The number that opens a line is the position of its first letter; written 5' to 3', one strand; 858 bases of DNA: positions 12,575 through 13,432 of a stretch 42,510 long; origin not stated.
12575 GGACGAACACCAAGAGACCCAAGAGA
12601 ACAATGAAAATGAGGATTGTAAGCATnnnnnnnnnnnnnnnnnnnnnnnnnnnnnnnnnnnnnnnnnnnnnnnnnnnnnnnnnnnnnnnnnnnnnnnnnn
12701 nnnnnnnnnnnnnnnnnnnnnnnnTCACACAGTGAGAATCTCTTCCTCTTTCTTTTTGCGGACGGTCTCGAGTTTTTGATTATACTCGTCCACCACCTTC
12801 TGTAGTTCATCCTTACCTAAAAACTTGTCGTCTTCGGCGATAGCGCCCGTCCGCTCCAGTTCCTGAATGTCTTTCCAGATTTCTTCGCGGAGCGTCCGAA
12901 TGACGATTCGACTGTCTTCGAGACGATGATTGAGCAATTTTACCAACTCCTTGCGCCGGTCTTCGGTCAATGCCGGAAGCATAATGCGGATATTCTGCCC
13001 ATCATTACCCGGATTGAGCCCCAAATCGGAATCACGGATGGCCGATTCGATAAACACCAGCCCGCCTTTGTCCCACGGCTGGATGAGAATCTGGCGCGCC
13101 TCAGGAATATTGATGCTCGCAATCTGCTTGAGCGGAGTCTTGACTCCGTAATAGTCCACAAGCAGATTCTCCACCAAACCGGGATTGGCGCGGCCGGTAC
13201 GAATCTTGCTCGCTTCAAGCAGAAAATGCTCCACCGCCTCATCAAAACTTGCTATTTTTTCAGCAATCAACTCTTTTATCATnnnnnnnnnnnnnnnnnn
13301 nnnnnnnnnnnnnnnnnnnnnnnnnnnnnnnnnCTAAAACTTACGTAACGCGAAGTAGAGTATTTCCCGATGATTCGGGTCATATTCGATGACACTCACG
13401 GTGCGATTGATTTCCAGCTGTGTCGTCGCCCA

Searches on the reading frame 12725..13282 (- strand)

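Call 55: search_protein_families(library=pfam, proteins=[window:12725-13282:-], max_evalue=0.001)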
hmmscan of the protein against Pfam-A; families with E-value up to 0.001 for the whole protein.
window:12725-13282:- (185 aa): 1 family
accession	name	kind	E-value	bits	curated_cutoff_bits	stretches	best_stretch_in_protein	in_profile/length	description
PF01765.24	RRF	-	5.1e-55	186.2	29.7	1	23-183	4-164/164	Ribosome recycling factor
